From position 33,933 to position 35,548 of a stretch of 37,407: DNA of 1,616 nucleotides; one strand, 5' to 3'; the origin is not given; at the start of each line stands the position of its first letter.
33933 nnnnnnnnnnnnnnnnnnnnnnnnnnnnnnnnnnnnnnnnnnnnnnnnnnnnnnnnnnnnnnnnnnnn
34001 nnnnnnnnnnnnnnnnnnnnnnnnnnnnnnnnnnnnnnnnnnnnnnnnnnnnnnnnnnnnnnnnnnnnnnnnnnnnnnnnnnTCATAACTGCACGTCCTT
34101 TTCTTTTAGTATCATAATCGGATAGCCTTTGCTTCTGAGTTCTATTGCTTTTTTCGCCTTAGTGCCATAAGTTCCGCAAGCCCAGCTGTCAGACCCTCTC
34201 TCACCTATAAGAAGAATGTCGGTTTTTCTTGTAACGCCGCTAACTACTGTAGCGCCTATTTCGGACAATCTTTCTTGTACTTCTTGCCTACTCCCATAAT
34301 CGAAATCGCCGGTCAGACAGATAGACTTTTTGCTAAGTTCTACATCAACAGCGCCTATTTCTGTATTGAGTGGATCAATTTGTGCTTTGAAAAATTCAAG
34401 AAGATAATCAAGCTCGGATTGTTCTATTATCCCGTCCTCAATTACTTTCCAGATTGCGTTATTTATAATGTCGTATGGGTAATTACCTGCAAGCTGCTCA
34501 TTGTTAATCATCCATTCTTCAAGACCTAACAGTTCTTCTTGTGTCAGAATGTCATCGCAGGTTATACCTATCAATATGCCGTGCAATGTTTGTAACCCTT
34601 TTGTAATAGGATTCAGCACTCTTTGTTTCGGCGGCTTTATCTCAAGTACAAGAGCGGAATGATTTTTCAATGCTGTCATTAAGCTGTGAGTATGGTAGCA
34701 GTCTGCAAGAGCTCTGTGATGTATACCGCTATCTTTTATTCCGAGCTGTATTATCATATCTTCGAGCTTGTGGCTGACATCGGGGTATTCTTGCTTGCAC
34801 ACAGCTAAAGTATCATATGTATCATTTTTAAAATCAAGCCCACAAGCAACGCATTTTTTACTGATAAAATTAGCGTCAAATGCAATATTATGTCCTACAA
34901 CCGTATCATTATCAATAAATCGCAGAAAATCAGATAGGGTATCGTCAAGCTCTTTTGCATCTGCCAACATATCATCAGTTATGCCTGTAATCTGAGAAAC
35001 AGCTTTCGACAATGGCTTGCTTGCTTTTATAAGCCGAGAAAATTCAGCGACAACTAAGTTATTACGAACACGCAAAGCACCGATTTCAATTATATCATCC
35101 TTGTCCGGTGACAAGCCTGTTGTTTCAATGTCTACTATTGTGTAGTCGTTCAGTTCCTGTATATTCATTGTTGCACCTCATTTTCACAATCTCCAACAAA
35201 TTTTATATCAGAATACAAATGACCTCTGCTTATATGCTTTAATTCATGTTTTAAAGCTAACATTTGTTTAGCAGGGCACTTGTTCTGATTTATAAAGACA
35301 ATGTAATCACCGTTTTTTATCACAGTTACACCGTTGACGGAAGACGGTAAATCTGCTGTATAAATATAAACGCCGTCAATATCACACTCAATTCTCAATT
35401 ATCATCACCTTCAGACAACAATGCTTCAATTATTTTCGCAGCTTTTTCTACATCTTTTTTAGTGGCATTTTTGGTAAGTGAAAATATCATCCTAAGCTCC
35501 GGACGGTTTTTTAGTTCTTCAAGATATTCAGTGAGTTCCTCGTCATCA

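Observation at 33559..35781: Lysogeny operon carries translationally coupled cargo: a DEDDh exonuclease-BRCT fusion plus a Cys-rich protein, between mini-ImmA and the integrase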

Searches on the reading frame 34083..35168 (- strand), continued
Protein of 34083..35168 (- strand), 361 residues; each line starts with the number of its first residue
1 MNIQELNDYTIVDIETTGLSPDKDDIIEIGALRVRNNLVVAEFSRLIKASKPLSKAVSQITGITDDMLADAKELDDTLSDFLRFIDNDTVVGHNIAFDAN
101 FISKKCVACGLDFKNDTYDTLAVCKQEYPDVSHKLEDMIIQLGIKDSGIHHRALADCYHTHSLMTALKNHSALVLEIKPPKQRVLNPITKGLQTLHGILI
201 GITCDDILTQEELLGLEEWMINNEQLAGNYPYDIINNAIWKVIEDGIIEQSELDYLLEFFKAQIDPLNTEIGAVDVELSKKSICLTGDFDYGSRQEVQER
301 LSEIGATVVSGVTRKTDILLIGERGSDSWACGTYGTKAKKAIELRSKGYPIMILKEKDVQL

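Call 74: find_encoding_contigs(protein=P0182, flank=6000, max_places=1)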
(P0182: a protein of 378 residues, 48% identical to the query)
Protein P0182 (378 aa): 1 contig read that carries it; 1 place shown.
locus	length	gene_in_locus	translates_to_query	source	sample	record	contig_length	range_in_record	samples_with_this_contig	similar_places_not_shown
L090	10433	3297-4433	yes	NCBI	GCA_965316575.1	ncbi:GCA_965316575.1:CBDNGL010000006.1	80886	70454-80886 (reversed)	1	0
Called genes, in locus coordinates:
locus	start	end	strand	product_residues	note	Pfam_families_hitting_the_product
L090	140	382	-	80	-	-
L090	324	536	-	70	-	-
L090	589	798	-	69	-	-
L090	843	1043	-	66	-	-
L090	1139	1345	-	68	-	PF21716:dnstrm_HI1420 (weak)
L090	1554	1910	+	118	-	PF12844:HTH_19, PF13560:HTH_31, PF01381:HTH_3, PF13443:HTH_26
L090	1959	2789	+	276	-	PF08797:HIRAN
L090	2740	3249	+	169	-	PF06114:Peptidase_M78 (weak)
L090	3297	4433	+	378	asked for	PF00929:RNase_T, PF00533:BRCT (faint)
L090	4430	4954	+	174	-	-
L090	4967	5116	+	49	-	-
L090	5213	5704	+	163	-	-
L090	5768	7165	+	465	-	PF00239:Resolvase, PF07508:Recombinase, PF13408:Zn_ribbon_recom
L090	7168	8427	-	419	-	PF00009:GTP_EFTU (weak), PF01926:MMR_HSR1, PF02421:FeoB_N, PF17910:FeoB_Cyto, PF07670:Gate (weak)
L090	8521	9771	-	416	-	PF00657:Lipase_GDSL, PF13472:Lipase_GDSL_2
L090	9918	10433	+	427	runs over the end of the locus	-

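Call 86: search_dna_similar(query=window:34086-35168:-, collection=phages, mode=protein, max_evalue=1e-10, max_rows=25)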
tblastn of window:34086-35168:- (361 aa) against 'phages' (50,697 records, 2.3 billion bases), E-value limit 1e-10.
Records with a match: 76; places in all: 78; records where one place covers at least 80% of the query: 0.
Best place of each record, by identity: <60% 76.
By first word of the organism name: Clostridium 20; Bacteriophage 18; Pseudomonas 8; Listeria 6; Vibrio 6; Clostridioides 4; Campylobacter 3; Bacillus 2; Enterococcus 2; Staphylococcus 2; and 4 more.
By host as written in the record: - 25; Clostridium difficile 8; Listeria monocytogenes 6; Staphylococcus aureus 2; Pseudomonas aeruginosa 2; Clostridium tetani ATCC 9441 2; Clostridium tetani ATCC 19406 2; Clostridium tetani C2 2; and 25 more.
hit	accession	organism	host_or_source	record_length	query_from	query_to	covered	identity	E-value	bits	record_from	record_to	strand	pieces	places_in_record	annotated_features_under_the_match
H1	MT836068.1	Bacteriophage sp.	human fecal samples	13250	7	169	45%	40.6%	1e-30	129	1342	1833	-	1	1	record has no annotation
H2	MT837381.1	Bacteriophage sp.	human fecal samples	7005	4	201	55%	33.2%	1e-22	105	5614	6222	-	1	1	record has no annotation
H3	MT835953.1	Bacteriophage sp.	human fecal samples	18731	4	201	55%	33.2%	4e-21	100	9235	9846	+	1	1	record has no annotation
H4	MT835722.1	Bacteriophage sp.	human fecal samples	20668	9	196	52%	33.7%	2e-22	104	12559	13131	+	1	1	record has no annotation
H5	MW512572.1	Clostridioides phage phiCD08011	Clostridioides difficile CD08011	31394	6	205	55%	31.3%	5e-20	97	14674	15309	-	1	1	DNA polymerase III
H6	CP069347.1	Clostridioides phage pCD5401_3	soil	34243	6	169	45%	36.8%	7e-21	100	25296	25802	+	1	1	record has no annotation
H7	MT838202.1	Bacteriophage sp.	human fecal samples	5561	4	179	49%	34.1%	1e-17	90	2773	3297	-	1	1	record has no annotation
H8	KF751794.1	Campylobacter phage CJIE4-2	Campylobacter jejuni subsp. jejuni ...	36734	9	168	44%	37.2%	8e-19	94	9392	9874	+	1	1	dnaQ: DNA polymerase III PolC, epsilon subunit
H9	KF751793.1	Campylobacter phage CJIE4-1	Campylobacter jejuni subsp. jejuni ...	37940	9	168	44%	37.2%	8e-19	94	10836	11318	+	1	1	dnaQ: DNA polymerase III PolC, epsilon subunit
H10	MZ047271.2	Campylobacter phage PC10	Campylobacter jejuni L26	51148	9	168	44%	37.2%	8e-19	94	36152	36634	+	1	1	polC: DNA polymerase III PolC-type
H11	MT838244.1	Bacteriophage sp.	human fecal samples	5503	11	200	53%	30.5%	9e-20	97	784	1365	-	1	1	record has no annotation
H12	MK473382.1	Clostridium phage JD032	Clostridioides difficile TW69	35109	6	169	45%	35.1%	2e-19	96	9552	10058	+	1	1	3'-5' exonuclease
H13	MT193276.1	Clostridioides phage JD033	Clostridioides difficile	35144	6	169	45%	35.1%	2e-19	96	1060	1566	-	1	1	DNA polymerase III alpha subunit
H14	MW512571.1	Clostridioides phage CD2301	Clostridioides difficile CD2301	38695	6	169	45%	35.1%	3e-19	95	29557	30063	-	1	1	DNA polymerase III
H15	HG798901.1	Clostridium phage phiCDHM11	-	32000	6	169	45%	35.1%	3e-19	95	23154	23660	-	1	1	phiCDHM11_gp33: conserved hypothetical protein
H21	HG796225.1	Clostridium phage phiCDHM13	Clostridium difficile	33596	6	169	45%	35.1%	4e-19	95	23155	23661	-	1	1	phiCDHM13_gp32: putative exonuclease protein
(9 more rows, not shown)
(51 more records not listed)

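Call 87: get_annotated_region(hit=H21, flank=4000)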
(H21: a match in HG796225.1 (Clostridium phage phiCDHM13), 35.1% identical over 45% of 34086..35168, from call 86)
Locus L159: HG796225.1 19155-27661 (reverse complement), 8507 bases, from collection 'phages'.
description: Clostridium phage phiCDHM13 complete genome.
organism: Clostridium phage phiCDHM13 (NCBI taxid 1437363)
taxonomy: Viruses; Duplodnaviria; Heunggongvirae; Uroviricota; Caudoviricetes; Sherbrookevirus; Sherbrookevirus CDHM13
host: Clostridium difficile; source: -; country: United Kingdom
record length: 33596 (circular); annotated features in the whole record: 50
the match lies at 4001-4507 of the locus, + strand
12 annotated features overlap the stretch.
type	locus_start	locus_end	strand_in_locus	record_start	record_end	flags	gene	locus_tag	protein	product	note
CDS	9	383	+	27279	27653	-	phiCDHM13_gp37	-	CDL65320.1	putative regulatory protein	-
CDS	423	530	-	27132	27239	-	phiCDHM13_gp36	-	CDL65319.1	conserved hypothetical protein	-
CDS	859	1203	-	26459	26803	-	phiCDHM13_gp35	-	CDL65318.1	conserved hypothetical protein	-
CDS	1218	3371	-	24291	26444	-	phiCDHM13_gp34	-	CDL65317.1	putative DNase/helicase protein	-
CDS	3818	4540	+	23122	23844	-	phiCDHM13_gp32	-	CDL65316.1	putative exonuclease protein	-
CDS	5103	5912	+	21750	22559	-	phiCDHM13_gp32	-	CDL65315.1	putative ParA protein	-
CDS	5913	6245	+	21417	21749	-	phiCDHM13_gp31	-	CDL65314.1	conserved hypothetical protein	-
CDS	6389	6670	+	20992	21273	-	phiCDHM13_gp30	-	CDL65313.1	conserved hypothetical protein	-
CDS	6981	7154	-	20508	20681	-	phiCDHM13_gp29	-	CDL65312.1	conserved hypothetical protein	-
CDS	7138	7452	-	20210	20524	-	phiCDHM13_gp28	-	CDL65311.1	conserved hypothetical protein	-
CDS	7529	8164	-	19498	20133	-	phiCDHM13_gp27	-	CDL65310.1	putative regulatory protein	-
CDS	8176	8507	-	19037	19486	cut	phiCDHM13_gp26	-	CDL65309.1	hypothetical protein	-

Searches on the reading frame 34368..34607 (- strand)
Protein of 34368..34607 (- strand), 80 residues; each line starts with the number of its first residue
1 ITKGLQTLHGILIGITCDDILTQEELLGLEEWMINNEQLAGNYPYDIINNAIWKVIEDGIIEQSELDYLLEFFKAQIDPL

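Call 48: search_solved_structures(query=A5, max_evalue=10, show_alignments=2)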
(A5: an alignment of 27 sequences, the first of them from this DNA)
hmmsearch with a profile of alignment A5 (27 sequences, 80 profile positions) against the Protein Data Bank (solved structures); distinct sequences matched with E-value up to 10: 10.
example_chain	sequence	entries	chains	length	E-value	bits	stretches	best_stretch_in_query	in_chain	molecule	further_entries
9u78_A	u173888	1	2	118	0.00081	22.5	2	9-35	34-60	Single Chain Protein of De Novo Designed Helix Bundles-4EH2 with KDPV Loop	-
7s0z_B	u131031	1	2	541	0.11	15.6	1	4-79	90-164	Toxin B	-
6oq7_A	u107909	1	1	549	0.11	15.6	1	4-79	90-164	Toxin B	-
5vqm_A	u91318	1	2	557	0.35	14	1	4-79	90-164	Toxin B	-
6oq5_A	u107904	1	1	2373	0.4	13.8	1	4-79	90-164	Toxin B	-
7v1n_A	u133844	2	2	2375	0.4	13.8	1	4-79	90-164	Toxin B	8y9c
2vkd_A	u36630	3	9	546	0.44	13.7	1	3-79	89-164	CYTOTOXIN L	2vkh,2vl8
5n5p_B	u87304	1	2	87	0.55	13.4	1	14-38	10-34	Putative cellulosomal scaffoldin protein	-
8fjf_A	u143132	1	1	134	1.1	12.5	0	15-51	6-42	H10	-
9bon_A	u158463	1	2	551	2.7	11.2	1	3-71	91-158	TpeL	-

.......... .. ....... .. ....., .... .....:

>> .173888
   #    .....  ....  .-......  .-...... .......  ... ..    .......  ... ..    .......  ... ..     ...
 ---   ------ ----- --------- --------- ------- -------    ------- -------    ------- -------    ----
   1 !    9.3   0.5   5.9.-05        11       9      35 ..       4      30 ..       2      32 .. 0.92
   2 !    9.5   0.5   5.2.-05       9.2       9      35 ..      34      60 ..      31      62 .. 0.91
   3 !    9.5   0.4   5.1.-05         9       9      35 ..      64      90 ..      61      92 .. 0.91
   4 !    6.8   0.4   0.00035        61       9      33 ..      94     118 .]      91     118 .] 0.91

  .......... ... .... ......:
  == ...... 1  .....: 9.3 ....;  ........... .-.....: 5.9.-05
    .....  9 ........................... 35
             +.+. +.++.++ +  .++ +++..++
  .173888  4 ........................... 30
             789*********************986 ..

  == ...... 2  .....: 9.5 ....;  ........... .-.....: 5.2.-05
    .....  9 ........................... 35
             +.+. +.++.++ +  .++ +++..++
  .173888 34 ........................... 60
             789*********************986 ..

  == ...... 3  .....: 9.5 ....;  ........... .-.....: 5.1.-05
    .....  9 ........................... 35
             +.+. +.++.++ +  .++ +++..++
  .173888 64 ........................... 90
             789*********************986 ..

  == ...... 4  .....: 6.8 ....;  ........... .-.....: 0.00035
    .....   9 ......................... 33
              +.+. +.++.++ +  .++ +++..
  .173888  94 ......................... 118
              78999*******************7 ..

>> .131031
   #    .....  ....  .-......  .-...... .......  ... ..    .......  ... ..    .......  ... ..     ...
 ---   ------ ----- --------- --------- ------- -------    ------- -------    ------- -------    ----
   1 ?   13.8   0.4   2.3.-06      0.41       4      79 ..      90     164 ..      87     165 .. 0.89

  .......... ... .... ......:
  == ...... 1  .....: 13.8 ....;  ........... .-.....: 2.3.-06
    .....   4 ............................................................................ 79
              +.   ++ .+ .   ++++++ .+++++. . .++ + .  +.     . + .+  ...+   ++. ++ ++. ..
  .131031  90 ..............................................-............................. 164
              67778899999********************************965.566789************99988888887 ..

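Call 49: search_protein_families(library=pfam, alignment_id=A5, max_evalue=1)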
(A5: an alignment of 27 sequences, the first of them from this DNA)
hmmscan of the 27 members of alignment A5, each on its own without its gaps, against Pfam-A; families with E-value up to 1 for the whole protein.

A. member 1, seq(80 aa): 0 families

B. families by the number of members that match (of 27 scanned): 32 families (the first 25 are shown)
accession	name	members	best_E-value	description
PF13202.12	EF-hand_5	4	0.017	EF hand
PF00036.39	EF-hand_1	4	0.082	EF hand domain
PF22775.2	GA_3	3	0.022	GA-like domain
PF05099.18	TerB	3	0.039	Tellurite resistance protein TerB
PF17412.7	VraX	2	0.012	Family of unknown function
PF13405.12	EF-hand_6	2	0.012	EF-hand domain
PF10415.14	FumaraseC_C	2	0.025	Fumarase C C-terminus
PF14165.11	YtzH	2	0.055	YtzH-like protein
PF08044.16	DUF1707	2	0.055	DUF1707 SHOCT-like domain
PF04391.17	DUF533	2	0.065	Protein of unknown function (DUF533)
PF20612.3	SHOCT_2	1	0.0034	SHOCT domain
PF14591.11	AF0941-like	1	0.0076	AF0941-like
PF14687.11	DUF4460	1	0.014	Domain of unknown function (DUF4460)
PF13711.11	DUF4160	1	0.017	Domain of unknown function (DUF4160)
PF17727.6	CtsR_C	1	0.027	CtsR C-terminal dimerization domain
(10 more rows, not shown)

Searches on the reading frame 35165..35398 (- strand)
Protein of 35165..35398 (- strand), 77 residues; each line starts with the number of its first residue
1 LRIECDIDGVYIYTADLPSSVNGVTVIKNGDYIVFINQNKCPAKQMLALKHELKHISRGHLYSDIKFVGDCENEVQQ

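Call 3: search_protein_families(library=pfam, proteins=[window:35165-35398:-], max_evalue=0.01)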
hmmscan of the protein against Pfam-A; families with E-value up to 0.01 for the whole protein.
window:35165-35398:- (77 aa): 1 family
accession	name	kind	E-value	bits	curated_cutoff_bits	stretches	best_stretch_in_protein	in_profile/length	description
PF06114.19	Peptidase_M78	-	0.0066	16.7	22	1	6-60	2-57/123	IrrE N-terminal-like domain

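Call 4: search_protein_families(library=padloc, proteins=[window:35165-35398:-], max_evalue=0.01)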
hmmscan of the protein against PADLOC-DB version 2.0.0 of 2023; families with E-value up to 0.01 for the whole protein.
window:35165-35398:- (77 aa): 1 family
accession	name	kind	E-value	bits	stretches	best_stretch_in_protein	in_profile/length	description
PDLC04776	PDC-M69B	-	0.0034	15.1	1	21-57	57-93/272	-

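Call 5: search_protein_families(library=phrogs, proteins=[window:35165-35398:-], max_evalue=0.001)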
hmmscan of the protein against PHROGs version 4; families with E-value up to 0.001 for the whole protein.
window:35165-35398:- (77 aa): 6 families
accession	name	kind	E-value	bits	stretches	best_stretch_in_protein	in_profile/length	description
phrog_20936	-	unknown function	2.5e-06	28.7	1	12-65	9-62/91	-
phrog_20886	-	unknown function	2.2e-05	25.1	1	24-58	19-53/72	-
phrog_87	-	other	8.5e-05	23.4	1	5-74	47-118/227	metallo-protease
phrog_2439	-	transcription regulation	0.00045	20.2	1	11-63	161-215/367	transcriptional regulator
phrog_1516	-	unknown function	0.00052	20.7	1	19-58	61-100/227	-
phrog_18577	-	unknown function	0.00053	20.3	1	12-63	150-204/332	-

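Call 6: search_protein_families(library=ncbifam, proteins=[window:35165-35398:-], max_evalue=0.01)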
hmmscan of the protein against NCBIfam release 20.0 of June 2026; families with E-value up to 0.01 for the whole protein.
window:35165-35398:- (77 aa): 0 families
